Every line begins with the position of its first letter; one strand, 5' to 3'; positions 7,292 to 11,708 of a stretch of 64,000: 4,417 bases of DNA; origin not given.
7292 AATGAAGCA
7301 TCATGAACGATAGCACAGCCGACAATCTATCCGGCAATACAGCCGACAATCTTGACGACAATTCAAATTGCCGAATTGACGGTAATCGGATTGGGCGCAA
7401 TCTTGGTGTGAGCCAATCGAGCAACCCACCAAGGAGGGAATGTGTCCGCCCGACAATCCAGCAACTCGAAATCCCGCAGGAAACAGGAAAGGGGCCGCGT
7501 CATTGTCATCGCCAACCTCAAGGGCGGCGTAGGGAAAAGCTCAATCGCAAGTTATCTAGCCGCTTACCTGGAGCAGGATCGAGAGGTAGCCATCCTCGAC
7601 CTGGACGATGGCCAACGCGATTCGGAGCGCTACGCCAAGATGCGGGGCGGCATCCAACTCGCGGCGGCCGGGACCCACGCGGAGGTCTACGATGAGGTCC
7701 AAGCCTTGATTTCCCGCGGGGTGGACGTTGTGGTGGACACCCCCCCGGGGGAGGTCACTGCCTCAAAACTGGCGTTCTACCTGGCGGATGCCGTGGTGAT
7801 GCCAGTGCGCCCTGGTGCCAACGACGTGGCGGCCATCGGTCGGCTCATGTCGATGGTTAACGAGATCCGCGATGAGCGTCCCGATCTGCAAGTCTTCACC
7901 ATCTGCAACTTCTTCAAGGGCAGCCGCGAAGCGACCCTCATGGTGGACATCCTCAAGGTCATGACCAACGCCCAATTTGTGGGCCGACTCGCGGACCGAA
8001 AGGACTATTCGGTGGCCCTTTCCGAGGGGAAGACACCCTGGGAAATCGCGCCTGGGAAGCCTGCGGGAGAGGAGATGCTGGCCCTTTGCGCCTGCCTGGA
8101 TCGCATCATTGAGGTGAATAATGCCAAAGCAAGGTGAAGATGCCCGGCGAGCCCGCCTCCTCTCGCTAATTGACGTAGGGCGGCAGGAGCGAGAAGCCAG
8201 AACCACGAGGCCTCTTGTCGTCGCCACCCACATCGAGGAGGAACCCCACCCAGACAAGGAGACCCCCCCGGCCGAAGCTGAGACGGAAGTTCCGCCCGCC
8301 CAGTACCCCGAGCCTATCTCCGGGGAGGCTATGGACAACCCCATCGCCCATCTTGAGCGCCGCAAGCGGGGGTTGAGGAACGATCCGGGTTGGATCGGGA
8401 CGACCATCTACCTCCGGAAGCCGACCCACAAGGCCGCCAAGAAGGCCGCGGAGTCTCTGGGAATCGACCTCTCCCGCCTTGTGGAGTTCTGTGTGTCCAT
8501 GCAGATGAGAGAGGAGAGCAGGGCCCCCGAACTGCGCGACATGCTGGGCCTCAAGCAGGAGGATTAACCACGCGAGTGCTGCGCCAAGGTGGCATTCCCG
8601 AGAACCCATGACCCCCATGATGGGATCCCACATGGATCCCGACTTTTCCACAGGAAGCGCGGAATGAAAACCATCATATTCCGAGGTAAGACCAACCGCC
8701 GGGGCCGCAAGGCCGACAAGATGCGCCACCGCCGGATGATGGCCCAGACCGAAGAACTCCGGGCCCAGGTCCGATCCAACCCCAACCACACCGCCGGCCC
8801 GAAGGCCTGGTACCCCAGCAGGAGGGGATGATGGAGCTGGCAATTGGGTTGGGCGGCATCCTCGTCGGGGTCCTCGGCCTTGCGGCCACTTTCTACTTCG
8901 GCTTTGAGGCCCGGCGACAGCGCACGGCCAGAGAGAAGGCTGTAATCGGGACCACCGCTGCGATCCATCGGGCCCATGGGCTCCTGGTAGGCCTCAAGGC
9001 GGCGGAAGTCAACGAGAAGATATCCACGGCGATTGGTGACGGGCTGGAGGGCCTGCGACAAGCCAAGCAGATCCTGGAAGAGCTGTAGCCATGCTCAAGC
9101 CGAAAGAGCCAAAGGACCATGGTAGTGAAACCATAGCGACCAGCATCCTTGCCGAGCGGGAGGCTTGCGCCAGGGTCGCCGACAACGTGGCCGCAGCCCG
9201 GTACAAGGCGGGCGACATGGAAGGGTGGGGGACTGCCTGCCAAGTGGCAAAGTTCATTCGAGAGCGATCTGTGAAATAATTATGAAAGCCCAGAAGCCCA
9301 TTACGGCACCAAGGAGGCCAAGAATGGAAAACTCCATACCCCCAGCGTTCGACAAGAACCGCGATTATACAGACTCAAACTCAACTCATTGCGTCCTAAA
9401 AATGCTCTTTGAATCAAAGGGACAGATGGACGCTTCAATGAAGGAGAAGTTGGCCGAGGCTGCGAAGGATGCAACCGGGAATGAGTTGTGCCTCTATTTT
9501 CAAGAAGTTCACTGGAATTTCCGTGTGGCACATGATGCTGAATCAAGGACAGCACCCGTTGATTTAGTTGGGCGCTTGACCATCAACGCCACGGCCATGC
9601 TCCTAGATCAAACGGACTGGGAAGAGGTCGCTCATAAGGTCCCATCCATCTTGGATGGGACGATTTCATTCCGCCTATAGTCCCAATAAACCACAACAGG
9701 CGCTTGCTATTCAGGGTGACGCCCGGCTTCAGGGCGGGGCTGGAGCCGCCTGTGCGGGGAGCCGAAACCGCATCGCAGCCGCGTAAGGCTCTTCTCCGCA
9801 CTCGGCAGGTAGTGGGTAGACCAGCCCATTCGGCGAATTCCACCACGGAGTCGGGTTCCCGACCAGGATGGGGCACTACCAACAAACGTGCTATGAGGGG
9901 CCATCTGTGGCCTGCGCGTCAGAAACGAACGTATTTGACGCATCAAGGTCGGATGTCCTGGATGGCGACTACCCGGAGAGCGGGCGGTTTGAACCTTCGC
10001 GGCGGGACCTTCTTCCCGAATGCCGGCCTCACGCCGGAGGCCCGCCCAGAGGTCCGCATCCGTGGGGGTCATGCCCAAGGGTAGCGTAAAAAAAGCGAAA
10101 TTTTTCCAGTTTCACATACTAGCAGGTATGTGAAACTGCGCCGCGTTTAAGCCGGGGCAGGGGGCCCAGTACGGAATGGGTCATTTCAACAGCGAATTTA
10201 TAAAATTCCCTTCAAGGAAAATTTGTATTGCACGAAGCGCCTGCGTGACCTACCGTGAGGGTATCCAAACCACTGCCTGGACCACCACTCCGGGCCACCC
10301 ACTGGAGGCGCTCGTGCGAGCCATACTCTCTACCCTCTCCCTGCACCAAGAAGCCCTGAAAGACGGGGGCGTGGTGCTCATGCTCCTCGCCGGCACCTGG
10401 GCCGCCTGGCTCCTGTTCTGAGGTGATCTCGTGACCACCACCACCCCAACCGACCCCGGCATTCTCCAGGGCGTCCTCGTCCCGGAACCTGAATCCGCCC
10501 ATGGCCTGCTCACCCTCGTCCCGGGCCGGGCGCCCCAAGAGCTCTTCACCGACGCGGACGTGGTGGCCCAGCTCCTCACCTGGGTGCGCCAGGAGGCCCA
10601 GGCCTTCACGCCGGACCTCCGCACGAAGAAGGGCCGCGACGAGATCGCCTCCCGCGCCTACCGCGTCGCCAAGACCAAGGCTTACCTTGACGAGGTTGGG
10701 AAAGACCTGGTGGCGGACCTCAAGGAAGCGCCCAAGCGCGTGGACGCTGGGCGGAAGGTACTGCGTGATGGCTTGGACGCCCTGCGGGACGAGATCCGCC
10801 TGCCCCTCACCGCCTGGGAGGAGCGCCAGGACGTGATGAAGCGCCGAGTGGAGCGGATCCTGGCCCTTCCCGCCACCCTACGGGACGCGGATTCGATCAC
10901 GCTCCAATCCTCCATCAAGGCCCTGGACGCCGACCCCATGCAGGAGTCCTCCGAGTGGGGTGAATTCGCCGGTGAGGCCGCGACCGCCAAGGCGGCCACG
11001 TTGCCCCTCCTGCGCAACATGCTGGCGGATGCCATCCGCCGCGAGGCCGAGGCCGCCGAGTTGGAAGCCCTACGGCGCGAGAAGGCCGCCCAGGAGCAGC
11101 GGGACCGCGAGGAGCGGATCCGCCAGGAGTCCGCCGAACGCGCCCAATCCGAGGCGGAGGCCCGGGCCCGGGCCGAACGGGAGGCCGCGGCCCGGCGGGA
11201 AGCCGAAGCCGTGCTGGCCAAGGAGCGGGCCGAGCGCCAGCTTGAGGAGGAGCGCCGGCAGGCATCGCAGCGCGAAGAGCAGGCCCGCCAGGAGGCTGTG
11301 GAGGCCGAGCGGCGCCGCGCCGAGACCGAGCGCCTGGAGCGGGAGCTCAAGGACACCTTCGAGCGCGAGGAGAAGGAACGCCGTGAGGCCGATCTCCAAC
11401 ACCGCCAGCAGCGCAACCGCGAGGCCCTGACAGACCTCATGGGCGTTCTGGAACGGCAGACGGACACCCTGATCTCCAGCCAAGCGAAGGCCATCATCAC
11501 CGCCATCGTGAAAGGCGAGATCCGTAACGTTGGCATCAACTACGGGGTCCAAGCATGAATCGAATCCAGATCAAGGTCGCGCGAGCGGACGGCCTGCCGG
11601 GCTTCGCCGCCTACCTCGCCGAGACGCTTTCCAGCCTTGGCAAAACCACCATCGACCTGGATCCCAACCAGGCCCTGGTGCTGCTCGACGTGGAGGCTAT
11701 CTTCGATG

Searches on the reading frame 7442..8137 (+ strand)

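Call 46: search_protein_families(library=pfam, max_evalue=0.001, proteins=[window:7442-8137:+])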
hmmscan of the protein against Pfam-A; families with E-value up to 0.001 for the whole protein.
window:7442-8137:+ (231 aa): 4 families
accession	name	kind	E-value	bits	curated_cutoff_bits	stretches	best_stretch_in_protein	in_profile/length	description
PF01656.29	CbiA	-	7.5e-13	49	25.4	1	21-197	1-123/125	CobQ/CobB/MinD/ParA nucleotide binding domain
PF09140.17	MipZ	-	4.1e-12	46.4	20.7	1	19-143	1-150/262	ATPase MipZ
PF13614.12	AAA_31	-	1e-10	42.3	27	1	19-56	2-40/177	AAA domain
PF10609.15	ParA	-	1.5e-07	31.5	27.1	1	19-55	4-41/246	NUBPL iron-transfer P-loop NTPase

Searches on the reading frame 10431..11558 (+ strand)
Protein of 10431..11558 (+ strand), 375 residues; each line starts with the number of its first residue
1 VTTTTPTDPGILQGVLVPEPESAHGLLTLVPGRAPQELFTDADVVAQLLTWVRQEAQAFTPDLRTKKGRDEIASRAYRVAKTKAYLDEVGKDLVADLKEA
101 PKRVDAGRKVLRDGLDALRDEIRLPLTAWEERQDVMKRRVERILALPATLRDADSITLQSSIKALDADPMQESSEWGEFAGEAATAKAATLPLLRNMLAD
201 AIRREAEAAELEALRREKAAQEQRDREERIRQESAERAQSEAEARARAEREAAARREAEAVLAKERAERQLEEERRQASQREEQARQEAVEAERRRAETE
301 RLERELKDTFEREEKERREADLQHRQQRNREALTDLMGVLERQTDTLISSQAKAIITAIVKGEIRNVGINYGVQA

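Call 11: search_protein_families(library=pfam, proteins=[window:10431-11558:+])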
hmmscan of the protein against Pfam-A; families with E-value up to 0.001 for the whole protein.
window:10431-11558:+ (375 aa): 0 families

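Call 13: search_protein_families(library=phrogs, proteins=[window:10431-11558:+])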
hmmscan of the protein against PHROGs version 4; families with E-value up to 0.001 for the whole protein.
window:10431-11558:+ (375 aa): 4 families
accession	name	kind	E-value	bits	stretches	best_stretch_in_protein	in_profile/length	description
phrog_1376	-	unknown function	2.7e-77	261.4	1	36-371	17-362/362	-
phrog_17211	-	unknown function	1.5e-29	103.6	1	38-133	18-113/116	-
phrog_21365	-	unknown function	4.1e-13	50.5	1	215-371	46-214/214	-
phrog_16469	-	unknown function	0.00067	20.2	0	60-353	54-375/392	-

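Call 22: find_related_loci(query=window:10431-11558:+, collection=viral_contigs, flank=10000)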
Query window:10431-11558:+ (375 aa) in viral_contigs; peptide patterns used: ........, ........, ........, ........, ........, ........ (x = any residue, [..] = any of these).
75 stretches matched a pattern; 2 encode a relative of the query (tblastn E <= 1e-3); 2 distinct loci.
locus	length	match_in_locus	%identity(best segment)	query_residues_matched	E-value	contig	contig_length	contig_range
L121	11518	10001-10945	32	26-371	1e-22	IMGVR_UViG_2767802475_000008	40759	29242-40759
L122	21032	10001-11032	37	1-371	1e-45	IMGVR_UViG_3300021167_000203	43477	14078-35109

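Call 35: find_related_loci(query=A1, collection=viral_contigs, flank=10000)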
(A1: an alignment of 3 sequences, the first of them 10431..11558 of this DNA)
Query A1 (375 aa) in viral_contigs; peptide patterns used: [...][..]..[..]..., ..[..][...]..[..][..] (x = any residue, [..] = any of these).
600 stretches matched a pattern (row limit reached: there are more); 489 encode a relative of the query (tblastn E <= 1e-3); the best 80 are kept; 80 distinct loci.
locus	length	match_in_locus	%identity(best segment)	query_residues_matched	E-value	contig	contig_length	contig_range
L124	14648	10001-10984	39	39-371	9e-47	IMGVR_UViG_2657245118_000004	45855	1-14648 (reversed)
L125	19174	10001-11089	36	3-371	1e-46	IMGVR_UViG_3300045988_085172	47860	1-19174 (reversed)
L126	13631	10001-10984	40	39-371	7e-47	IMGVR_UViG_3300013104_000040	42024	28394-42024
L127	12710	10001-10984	39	39-371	1e-46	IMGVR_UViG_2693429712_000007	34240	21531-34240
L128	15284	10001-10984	39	39-371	1e-46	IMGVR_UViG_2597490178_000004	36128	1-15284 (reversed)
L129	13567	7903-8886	39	39-371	1e-46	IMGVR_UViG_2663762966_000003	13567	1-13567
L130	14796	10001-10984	39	39-371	1e-46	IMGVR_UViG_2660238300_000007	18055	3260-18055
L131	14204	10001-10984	39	39-371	4e-46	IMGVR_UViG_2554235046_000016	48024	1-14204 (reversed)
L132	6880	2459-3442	39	39-371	9e-46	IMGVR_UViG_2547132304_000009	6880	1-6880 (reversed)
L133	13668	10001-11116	36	1-371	3e-45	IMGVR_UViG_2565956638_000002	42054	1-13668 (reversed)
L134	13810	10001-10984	38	39-371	3e-45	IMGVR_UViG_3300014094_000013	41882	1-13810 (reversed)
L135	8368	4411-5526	37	1-371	2e-44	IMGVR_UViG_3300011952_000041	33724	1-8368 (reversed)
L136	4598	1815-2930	37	1-371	3e-44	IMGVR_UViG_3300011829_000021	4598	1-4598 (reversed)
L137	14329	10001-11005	38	39-371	6e-44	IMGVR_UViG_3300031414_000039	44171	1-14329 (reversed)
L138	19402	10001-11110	35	11-371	1e-43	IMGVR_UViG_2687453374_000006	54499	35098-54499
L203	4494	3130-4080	37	27-371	2e-35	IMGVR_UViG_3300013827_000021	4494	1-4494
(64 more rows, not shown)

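Call 39: find_homologous_proteins(query=window:10431-11558:+, max_evalue=1e-30)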
Query window:10431-11558:+ (375 aa): 857 proteins with E <= 1e-30 among 8000 candidates; the best 120 are listed.
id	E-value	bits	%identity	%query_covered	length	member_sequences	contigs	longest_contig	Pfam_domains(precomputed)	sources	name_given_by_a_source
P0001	2.8e-220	748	100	100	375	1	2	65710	-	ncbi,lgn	-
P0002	2.0e-68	250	44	99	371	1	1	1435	-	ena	-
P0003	8.4e-66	241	43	99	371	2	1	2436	-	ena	-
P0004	2.7e-63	233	41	96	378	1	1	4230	-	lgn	-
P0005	1.1e-60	224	41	97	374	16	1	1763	-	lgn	-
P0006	9.8e-57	211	36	97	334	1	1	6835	-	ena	-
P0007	4.1e-55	206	39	99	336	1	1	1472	-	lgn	-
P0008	5.2e-55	205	43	96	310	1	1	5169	-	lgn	-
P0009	2.3e-54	203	45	92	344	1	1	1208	-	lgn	-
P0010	1.1e-53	201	44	92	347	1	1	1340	-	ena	-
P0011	4.0e-53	199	41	92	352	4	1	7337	-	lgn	-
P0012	6.6e-53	199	43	92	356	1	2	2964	-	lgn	-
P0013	4.3e-52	196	43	92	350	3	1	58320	-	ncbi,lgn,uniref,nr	ncbi:hypothetical protein [uncultured Pseudomonas sp.]|uniref:hypothetical protein n=1 Tax=unculture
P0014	4.8e-52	196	43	93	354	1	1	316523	-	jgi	-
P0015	4.8e-52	196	43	93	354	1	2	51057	-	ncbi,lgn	-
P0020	1.7e-51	194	51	43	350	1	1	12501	-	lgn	-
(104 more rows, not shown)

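Call 41: list_cluster_members(proteins=[P0001, P0002, P0004])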
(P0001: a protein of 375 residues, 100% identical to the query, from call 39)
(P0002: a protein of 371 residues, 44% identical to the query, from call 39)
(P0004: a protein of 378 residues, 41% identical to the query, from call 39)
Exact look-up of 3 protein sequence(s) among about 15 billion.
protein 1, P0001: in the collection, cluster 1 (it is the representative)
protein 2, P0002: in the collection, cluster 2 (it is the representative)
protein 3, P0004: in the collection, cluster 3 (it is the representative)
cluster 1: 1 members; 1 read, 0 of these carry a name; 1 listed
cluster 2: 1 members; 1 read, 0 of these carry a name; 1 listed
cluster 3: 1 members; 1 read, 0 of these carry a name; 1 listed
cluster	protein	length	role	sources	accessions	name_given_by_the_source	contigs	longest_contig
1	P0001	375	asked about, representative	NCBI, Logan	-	-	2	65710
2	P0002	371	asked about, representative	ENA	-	-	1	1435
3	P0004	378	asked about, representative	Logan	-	-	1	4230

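Call 44: find_encoding_contigs(protein=P0001, flank=1000, max_places=4)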
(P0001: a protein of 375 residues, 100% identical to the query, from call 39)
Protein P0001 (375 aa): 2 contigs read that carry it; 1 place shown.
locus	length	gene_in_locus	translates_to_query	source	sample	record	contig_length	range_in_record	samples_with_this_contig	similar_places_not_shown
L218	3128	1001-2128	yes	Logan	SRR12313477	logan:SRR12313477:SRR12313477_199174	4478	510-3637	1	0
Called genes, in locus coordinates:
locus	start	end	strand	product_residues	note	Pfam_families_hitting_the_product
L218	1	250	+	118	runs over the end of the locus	-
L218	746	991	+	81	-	-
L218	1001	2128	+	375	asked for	-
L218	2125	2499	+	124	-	-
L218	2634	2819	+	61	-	-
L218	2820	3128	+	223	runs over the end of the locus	-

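Call 59: find_encoding_contigs(protein=P0004, flank=10000, max_places=2)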
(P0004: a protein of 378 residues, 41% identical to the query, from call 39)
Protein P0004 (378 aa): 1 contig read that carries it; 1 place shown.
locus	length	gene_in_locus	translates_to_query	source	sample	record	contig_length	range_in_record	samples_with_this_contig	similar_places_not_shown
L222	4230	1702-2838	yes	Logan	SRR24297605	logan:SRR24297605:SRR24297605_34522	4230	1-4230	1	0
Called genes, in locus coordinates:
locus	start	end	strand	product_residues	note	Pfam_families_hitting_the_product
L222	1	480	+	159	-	?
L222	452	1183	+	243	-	-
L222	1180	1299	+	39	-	-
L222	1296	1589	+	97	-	-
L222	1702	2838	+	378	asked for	-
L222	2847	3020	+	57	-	-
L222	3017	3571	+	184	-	-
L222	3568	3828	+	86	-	-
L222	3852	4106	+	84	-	-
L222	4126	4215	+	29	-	-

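Call 60: find_encoding_contigs(protein=P0011, flank=10000, max_places=2)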
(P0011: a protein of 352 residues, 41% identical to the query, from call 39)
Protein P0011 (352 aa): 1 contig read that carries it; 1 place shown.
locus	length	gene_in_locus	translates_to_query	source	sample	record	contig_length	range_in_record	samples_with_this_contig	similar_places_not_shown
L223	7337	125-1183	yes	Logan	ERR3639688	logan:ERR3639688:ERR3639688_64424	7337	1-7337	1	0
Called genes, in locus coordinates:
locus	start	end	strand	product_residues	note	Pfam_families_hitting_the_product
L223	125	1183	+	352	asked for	-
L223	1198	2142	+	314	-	PF03837:RecT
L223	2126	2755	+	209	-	PF09588:YqaJ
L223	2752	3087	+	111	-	-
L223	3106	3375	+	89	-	-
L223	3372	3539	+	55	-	-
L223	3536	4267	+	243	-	-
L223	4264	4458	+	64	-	-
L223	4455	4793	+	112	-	PF10723:RepB-RCR_reg (faint)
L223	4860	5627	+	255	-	PF01507:PAPS_reduct (weak)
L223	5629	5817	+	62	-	-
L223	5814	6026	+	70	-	-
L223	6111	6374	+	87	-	-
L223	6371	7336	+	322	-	?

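Call 61: find_encoding_contigs(protein=P0020, flank=10000, max_places=2)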
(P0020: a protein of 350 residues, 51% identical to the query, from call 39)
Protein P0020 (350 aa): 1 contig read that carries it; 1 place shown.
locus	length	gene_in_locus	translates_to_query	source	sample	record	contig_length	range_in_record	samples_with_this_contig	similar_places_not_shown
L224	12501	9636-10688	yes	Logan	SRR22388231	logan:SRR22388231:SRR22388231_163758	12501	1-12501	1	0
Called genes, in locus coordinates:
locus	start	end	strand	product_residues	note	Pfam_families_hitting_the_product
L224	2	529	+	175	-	?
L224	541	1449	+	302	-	PF03837:RecT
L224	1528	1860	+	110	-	-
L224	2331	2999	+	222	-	-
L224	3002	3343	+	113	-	PF09152:DUF1937 (faint), PF14359:DUF4406 (weak)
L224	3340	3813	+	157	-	-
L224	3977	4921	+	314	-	-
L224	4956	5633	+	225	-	-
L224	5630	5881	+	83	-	-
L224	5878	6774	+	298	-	-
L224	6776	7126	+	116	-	-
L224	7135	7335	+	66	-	-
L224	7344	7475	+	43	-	-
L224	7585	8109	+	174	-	-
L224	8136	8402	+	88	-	-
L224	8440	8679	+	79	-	-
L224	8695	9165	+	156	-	-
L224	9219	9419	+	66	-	-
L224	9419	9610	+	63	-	-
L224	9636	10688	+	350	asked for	-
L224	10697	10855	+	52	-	-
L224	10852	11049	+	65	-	-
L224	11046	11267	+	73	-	-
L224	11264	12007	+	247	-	-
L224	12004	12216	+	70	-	-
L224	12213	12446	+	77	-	-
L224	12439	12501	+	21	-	?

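Call 67: find_related_loci(query=A2, collection=metagenome_contigs, flank=10000)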
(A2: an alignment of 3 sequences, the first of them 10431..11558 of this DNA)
Query A2 (375 aa) in metagenome_contigs; peptide patterns used: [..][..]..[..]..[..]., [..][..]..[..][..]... (x = any residue, [..] = any of these).
348 stretches matched a pattern; 6 encode a relative of the query (tblastn E <= 1e-3); 6 distinct loci.
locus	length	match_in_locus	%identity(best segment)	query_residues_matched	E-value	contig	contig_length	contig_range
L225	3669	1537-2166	40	27-239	1e-30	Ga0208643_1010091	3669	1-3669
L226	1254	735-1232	39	26-187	1e-25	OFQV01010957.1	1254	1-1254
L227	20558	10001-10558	37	27-211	6e-24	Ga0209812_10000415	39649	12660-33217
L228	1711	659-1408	38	47-299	6e-22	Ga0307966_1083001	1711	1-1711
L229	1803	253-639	39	52-179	2e-18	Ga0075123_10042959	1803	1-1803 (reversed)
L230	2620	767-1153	39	52-179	3e-18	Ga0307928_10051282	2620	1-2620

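Call 69: find_encoding_contigs(protein=P0008, flank=10000, max_places=2)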
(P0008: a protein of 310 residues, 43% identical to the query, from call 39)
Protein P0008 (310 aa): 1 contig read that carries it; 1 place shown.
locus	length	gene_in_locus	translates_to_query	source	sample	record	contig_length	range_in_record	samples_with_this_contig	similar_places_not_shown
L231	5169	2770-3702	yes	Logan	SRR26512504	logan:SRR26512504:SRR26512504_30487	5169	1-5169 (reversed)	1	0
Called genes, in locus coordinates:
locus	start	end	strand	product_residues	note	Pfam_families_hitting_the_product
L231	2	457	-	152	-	?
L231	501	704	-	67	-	-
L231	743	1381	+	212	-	PF01381:HTH_3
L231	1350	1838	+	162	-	PF06114:Peptidase_M78 (weak)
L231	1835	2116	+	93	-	-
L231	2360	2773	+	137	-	-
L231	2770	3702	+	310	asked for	-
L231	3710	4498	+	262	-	PF04404:ERF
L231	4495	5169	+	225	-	?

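Call 70: find_encoding_contigs(protein=P0006, flank=10000, max_places=2)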
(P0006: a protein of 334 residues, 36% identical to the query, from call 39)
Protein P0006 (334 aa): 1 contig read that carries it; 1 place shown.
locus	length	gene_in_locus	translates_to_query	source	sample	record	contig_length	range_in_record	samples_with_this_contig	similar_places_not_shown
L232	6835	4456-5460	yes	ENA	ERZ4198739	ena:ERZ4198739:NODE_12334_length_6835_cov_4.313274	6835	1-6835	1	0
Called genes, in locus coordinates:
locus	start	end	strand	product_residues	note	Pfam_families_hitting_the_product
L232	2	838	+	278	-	?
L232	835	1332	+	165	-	-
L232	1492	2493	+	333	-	-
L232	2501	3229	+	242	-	-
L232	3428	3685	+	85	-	-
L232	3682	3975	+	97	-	-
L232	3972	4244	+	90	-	-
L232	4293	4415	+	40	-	-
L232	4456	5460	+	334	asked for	-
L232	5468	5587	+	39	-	-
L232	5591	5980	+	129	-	-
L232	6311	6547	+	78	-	-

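Call 73: search_protein_families(library=pfam, max_evalue=0.001, proteins=[L122:18599-19972:-, L122:20020-21015:-, L122:16868-17413:+, L122:12747-13727:+, L122:8516-9571:+, L122:7700-8230:+, L122:5944-6579:-, L122:11364-11804:+, L122:17919-18260:+, L122:9582-10004:+])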
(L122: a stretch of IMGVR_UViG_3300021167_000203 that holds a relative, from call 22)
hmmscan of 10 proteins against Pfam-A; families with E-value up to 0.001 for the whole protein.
L122:18599-19972:- (457 aa): 0 families

L122:20020-21015:- (331 aa): 0 families

L122:16868-17413:+ (181 aa): 0 families

L122:12747-13727:+ (326 aa): 1 family
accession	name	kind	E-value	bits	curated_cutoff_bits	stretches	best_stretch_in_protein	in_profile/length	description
PF07505.17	DUF5131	-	1.4e-95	319.9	28.9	1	8-324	3-243/243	Protein of unknown function (DUF5131)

L122:8516-9571:+ (351 aa): 2 families
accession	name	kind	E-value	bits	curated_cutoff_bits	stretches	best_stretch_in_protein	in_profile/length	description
PF12684.13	DUF3799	-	3.5e-32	112.5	26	1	95-322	1-222/233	PDDEXK-like domain of unknown function (DUF3799)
PF12705.13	PDDEXK_1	-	2.2e-07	31.5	22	1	94-267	2-172/247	PD-(D/E)XK nuclease superfamily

L122:7700-8230:+ (176 aa): 0 families

L122:5944-6579:- (211 aa): 2 families
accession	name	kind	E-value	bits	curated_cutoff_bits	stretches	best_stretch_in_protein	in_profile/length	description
PF13392.12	HNH_3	-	9.3e-20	70.4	24.8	1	98-142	1-45/46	HNH endonuclease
PF05551.17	zf-His_Me_endon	-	1.2e-06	29.1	27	1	94-143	30-92/131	Zinc-binding loop region of homing endonuclease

L122:11364-11804:+ (146 aa): 0 families

L122:17919-18260:+ (113 aa): 0 families

L122:9582-10004:+ (140 aa): 0 families
